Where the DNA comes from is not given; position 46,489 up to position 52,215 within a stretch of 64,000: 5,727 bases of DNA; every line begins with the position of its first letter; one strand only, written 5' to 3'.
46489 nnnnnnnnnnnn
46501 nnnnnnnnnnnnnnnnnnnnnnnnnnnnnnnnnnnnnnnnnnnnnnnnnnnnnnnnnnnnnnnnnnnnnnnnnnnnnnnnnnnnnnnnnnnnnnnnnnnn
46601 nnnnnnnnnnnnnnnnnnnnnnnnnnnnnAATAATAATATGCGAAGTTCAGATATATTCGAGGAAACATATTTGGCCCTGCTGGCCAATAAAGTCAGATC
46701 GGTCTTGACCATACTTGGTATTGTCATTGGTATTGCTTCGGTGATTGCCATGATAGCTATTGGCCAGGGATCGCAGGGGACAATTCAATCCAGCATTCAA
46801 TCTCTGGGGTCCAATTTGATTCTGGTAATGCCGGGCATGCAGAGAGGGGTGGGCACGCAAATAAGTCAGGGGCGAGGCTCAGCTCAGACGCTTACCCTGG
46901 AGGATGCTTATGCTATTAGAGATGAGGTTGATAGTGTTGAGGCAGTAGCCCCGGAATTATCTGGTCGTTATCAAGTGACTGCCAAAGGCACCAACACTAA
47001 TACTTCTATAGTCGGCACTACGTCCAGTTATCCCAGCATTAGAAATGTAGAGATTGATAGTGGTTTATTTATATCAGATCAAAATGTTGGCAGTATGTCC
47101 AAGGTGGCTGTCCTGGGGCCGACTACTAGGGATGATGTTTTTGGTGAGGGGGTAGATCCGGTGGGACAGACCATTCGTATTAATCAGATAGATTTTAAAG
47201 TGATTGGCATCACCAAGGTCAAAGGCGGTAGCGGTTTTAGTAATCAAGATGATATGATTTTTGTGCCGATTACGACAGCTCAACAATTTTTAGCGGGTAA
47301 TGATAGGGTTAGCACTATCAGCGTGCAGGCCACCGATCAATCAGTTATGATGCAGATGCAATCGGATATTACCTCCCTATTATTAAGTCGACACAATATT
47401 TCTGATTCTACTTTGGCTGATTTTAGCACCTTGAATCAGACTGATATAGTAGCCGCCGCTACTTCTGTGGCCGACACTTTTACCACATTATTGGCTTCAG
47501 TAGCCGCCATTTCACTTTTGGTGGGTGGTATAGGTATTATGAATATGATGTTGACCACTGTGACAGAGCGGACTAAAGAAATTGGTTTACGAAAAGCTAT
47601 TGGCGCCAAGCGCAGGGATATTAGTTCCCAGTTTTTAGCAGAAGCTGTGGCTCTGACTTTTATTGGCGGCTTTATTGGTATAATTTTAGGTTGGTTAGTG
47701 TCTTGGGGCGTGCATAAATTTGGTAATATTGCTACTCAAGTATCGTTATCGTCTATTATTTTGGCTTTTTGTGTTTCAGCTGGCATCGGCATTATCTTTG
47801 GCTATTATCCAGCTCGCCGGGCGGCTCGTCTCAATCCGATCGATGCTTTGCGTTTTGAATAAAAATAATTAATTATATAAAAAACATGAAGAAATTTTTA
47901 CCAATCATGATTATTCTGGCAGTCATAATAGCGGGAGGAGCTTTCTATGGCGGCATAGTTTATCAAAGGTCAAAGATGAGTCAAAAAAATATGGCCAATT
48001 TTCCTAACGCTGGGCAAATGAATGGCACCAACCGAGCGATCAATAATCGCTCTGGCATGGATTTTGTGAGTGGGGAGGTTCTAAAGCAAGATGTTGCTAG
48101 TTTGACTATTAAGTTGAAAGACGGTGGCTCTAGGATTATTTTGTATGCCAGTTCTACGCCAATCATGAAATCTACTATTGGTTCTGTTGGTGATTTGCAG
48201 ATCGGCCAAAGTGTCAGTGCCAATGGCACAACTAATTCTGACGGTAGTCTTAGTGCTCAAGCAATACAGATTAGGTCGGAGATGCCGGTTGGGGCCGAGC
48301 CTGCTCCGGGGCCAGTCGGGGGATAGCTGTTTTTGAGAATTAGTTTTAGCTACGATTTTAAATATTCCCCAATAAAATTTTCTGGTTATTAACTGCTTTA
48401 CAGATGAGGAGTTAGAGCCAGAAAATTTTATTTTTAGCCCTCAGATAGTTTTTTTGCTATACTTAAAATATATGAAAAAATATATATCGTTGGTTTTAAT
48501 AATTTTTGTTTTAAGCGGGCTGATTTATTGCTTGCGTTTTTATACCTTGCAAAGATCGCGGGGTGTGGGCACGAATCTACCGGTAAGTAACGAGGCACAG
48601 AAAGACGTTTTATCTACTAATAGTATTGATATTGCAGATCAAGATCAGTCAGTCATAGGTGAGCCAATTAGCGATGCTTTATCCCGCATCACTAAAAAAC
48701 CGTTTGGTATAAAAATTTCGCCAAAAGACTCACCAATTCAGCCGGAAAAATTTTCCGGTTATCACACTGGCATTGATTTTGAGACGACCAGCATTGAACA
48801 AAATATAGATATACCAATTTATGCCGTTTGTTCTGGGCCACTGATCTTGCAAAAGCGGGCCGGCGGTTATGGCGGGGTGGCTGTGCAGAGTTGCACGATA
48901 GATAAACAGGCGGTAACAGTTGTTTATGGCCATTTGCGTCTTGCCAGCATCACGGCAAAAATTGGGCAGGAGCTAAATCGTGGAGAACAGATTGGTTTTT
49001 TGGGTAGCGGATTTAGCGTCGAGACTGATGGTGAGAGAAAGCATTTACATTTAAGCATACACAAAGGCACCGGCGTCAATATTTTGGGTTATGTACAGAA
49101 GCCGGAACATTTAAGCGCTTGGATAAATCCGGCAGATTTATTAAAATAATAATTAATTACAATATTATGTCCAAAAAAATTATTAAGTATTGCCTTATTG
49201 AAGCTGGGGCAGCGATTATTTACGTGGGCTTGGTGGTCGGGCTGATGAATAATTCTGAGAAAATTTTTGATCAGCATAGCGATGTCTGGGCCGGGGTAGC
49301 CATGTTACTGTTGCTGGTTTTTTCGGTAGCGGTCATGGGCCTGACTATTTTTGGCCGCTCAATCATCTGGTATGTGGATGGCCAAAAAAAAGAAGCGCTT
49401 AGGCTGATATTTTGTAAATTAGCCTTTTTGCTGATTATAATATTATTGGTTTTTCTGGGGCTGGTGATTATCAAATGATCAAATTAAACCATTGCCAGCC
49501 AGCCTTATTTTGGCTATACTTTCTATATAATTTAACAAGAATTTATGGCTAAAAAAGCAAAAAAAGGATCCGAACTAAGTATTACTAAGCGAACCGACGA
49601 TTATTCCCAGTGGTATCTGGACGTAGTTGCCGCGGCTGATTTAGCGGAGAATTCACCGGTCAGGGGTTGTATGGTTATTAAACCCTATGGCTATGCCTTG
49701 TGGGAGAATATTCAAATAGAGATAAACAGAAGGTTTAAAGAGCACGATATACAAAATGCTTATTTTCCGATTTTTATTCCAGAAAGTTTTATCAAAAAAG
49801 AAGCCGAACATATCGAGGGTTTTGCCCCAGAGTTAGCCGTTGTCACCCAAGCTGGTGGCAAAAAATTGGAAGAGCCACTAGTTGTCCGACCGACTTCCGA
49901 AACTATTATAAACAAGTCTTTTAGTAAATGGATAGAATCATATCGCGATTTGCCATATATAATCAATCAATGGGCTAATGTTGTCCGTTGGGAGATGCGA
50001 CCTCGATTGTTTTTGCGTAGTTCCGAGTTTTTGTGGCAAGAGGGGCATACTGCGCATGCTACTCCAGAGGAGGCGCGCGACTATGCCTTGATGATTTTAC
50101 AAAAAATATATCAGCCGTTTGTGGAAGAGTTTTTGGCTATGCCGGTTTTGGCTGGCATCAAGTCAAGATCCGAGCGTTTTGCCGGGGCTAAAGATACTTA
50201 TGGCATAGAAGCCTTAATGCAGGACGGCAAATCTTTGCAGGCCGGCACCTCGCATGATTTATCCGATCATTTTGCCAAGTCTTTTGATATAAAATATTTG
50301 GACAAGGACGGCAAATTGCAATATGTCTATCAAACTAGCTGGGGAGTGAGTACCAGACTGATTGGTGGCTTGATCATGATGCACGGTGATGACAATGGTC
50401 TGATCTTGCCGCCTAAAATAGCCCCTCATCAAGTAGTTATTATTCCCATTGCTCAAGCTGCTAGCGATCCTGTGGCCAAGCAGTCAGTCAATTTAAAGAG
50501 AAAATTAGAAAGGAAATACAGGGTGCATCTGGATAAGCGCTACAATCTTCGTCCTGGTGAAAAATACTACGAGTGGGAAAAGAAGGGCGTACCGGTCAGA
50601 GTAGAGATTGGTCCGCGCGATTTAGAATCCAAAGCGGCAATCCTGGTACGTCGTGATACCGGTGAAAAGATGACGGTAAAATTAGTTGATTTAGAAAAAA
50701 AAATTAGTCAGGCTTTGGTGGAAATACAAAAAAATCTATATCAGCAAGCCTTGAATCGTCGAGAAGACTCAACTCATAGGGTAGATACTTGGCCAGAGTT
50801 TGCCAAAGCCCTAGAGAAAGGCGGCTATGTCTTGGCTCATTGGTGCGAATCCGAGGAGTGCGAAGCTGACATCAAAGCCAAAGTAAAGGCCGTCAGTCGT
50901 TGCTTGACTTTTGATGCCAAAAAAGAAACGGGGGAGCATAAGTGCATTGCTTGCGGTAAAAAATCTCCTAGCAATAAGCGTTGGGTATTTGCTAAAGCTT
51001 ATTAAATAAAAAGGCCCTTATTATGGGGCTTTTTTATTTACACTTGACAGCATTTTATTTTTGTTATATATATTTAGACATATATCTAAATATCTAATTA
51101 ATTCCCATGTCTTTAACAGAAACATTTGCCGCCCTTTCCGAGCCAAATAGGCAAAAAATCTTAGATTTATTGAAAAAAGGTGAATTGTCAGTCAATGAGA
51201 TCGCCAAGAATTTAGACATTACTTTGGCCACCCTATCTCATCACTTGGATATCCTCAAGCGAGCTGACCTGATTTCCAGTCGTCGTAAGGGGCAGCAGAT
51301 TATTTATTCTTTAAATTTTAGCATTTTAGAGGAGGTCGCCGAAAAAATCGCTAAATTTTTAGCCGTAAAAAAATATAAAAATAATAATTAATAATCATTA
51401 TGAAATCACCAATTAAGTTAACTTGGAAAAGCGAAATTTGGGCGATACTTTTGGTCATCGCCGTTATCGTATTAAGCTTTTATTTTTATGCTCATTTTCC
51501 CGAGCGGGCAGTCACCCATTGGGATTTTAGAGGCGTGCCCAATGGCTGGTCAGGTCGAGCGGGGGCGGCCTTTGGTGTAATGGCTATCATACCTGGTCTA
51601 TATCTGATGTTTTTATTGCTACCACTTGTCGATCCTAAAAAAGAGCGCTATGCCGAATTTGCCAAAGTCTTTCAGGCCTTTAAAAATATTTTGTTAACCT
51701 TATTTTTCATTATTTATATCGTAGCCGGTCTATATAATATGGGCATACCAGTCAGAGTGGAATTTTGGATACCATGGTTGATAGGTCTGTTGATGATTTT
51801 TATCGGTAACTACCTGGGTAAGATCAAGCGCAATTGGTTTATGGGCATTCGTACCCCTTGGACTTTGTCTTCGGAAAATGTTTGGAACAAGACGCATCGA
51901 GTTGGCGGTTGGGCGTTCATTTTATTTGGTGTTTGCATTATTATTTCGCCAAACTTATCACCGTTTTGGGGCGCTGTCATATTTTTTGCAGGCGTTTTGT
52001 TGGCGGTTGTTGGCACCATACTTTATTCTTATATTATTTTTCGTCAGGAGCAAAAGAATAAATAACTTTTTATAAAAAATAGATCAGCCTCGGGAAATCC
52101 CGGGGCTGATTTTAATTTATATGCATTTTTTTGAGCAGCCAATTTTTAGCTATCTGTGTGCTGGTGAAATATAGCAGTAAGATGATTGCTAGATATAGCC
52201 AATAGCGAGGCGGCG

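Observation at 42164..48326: SigmaW-like ECF promoter motif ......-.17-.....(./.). found three times, including one autoregulatory and effectively leaderless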

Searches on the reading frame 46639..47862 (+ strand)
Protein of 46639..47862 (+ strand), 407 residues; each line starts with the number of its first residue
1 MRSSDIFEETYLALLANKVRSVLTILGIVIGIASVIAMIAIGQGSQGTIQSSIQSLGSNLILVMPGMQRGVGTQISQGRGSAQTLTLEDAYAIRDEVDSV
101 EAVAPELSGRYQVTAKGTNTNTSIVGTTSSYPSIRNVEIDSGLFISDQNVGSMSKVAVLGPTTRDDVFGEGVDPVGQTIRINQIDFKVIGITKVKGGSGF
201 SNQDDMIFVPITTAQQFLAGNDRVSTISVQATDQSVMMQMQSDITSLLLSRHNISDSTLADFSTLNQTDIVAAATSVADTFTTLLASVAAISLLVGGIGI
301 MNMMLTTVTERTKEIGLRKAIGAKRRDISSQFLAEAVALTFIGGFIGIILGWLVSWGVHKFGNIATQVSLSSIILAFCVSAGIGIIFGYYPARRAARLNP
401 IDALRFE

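Call 6: search_protein_families(library=pfam, proteins=[window:46639-47862:+], max_evalue=0.01)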
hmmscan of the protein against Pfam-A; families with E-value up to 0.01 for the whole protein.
window:46639-47862:+ (407 aa): 2 families
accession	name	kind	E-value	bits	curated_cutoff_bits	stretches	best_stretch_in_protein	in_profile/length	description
PF12704.14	MacB_PCD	-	6.3e-49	167.5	27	1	21-246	1-206/207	MacB-like periplasmic core domain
PF02687.27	FtsX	-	2.8e-23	82.7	25.5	1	287-400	2-120/120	FtsX-like permease C-terminal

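Call 41: search_solved_structures(query=window:46639-47862:+, max_evalue=0.00001)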
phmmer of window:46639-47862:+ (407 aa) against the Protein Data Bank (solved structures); distinct sequences matched with E-value up to 0.00001: 9.
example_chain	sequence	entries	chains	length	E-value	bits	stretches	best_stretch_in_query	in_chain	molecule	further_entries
5gko_A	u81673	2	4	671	1.8e-66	228.2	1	2-405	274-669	Macrolide export ATP-binding/permease protein MacB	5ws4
5lil_A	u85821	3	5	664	2.3e-61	211.3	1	6-405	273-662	Macrolide export ATP-binding/permease protein MacB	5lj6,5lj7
5nik_J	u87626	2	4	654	8.9e-59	202.8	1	10-405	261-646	Macrolide export ATP-binding/permease protein MacB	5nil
5xu1_M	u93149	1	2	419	3.8e-39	138.3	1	11-407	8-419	ABC transporter permeae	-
9o9x_C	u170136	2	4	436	3.2e-16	62.9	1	175-406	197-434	ABC transporter permease YtrF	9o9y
3ftj_A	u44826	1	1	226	1.6e-13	54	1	49-268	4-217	Macrolide export ATP-binding/permease protein macB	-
5c59_A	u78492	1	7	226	2.1e-10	43.7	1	50-256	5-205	Macrolide export ATP-binding/permease protein MacB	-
9qgy_M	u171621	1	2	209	2.4e-10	43.5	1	51-256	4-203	Macrolide export ATP-binding/permease protein MacB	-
5lj8_A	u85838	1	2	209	2.8e-08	36.7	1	82-256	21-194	Macrolide export ATP-binding/permease protein MacB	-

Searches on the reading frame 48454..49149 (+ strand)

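Call 46: search_protein_families(library=pfam, proteins=[window:48454-49149:+], max_evalue=0.01)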
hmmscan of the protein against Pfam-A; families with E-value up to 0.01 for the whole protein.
window:48454-49149:+ (231 aa): 1 family
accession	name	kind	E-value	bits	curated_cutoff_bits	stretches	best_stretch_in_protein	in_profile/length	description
PF01551.29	Peptidase_M23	-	2.5e-10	40.9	28.7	1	103-205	2-90/96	Peptidase family M23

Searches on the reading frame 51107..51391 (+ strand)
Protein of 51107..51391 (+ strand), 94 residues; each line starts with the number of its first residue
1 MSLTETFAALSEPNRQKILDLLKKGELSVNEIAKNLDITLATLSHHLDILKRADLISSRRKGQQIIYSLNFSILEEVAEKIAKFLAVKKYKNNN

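Call 16: search_protein_families(library=ncbifam, proteins=[window:51107-51391:+], max_evalue=0.01)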
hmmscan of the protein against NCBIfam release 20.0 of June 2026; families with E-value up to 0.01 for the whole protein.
window:51107-51391:+ (94 aa): 23 families
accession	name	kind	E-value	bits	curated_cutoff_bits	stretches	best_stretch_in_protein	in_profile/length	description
NF033789.1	repress_SdpR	subfamily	2.8e-29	100.9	100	1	6-83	1-78/79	autorepressor SdpR family transcription factor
NF033788.1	HTH_metalloreg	subfamily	3.1e-25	87.8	55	1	4-76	2-75/77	metalloregulator ArsR/SmtB family transcription factor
NF040642.1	sulf_sens_BigR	equivalog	4.1e-12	46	155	1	6-70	13-77/95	sulfite-sensing transcriptional repressor BigR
NF045707.1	Dbac_1936_reg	equivalog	1.2e-10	41.3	115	1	8-80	12-84/99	ArsR/SmtB-type metalloregulator TsoR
NF041413.1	ArsR_Rv2640c_fam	equivalog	2.9e-10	40.6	155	1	7-76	36-108/118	Rv2640c family ArsR-like transcriptional regulator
TIGR01884.1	cas_HTH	subfamily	9.9e-10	38.1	60.2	1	15-65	144-196/202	CRISPR-associated CARF protein Csa3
NF053755.1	MsvR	equivalog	3.9e-09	36.5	220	1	4-79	4-82/236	transcriptional factor MsvR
NF007528.0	PRK10141.1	subfamily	7.5e-09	35.5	97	1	6-82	9-86/117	metalloregulator ArsR/SmtB family transcription factor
NF047906.1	CdPbTransRegCmtR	equivalog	1.7e-08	34.3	150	1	8-88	16-97/104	Cd(II)/Pb(II)-sensing metalloregulatory transcriptional regulator CmtR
NF052532.1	TransRegPagRBaca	equivalog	3.6e-06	27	170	1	6-78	20-92/99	transcriptional repressor PagR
NF053602.1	Phr_regulator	exception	0.00014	21.4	320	1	10-60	9-59/191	heat shock transcription regulator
NF053704.1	TransRegCcpNBacil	equivalog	0.00025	20.5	260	1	15-90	7-80/208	transcriptional regulator CcpN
NF053606.1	Sta1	subfamily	0.00029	20.9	80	1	10-83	18-95/100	Sta1 family transcriptional regulator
NF041396.1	TranRegLrp_Halo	equivalog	0.00069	19.5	190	1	16-57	9-50/149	HTH-type transcriptional regulator Lrp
TIGR02702.1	SufR_cyano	equivalog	0.00096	18.9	178.8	1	15-63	3-52/208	iron-sulfur cluster biosynthesis transcriptional regulator SufR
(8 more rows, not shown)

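Call 46: search_protein_families(library=pfam, proteins=[window:51107-51391:+], max_evalue=0.01)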
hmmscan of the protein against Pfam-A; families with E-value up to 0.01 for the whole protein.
window:51107-51391:+ (94 aa): 22 families
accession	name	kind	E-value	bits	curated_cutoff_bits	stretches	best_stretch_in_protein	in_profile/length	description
PF01022.26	HTH_5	-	5.4e-14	52.2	22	1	13-58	2-47/47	Bacterial regulatory protein, arsR family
PF12840.13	HTH_20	-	6.3e-14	52.1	27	1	10-58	1-50/51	Helix-turn-helix domain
PF21476.4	PF0610-like_N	-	2.2e-07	31.5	33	1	15-63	3-47/50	PF0610-like, N-terminal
PF13412.12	HTH_24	-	1.4e-06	28.2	21.9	1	14-56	4-47/48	Winged helix-turn-helix DNA-binding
PF08279.18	HTH_11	-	1.1e-05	25.7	25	1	15-62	2-53/55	HTH domain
PF13936.12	HTH_38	-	7e-05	22.9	27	1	10-47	5-41/44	Helix-turn-helix domain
PF01047.28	MarR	-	0.00015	22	24.6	1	21-61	12-52/59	MarR family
PF13545.12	HTH_Crp_2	-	0.00059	20.2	27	1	26-74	22-67/70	Crp-like helix-turn-helix domain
PF24034.1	DUF7343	-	0.00081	19.6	27.6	1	14-64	4-56/62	Domain of unknown function (DUF7343)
PF25212.1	HVO_A0114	-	0.00089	19.4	27.6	1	5-65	15-75/84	HVO_A0114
PF02082.26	Rrf2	-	0.00093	19.8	30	1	24-60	21-57/132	Iron-dependent Transcriptional regulator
PF12802.13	MarR_2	-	0.0013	19.3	27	1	18-59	10-53/61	MarR family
PF13384.12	HTH_23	-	0.0015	18.8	24.6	1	10-46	2-37/50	Homeodomain-like domain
PF02002.24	TFIIE_alpha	-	0.0015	18.8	22.9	1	12-61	12-62/105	TFIIE alpha subunit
PF25213.1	HVO_A0261_N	-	0.0022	18.3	35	1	12-61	10-59/86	HVO_A0261 N-terminal domain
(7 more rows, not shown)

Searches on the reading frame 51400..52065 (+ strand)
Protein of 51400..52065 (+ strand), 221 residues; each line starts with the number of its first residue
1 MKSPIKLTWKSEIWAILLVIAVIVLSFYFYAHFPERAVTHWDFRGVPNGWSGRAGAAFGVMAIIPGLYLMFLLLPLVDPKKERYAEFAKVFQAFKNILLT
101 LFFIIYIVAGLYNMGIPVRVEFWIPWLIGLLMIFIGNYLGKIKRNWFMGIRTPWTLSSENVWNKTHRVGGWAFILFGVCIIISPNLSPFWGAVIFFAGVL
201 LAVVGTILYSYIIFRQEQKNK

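Call 16: search_protein_families(library=ncbifam, proteins=[window:51400-52065:+], max_evalue=0.01)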
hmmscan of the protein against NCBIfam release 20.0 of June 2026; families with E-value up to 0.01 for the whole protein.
window:51400-52065:+ (221 aa): 0 families

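Call 46: search_protein_families(library=pfam, proteins=[window:51400-52065:+], max_evalue=0.01)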
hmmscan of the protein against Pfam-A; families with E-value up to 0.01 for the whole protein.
window:51400-52065:+ (221 aa): 2 families
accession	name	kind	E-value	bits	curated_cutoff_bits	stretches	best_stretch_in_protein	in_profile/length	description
PF13630.11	SdpI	-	2.4e-20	72.9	28.2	1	141-210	1-71/71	SdpI/YfhL protein family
PF07853.16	DUF1648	-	2e-11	43.8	28.7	1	17-64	1-48/49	Domain of unknown function (DUF1648)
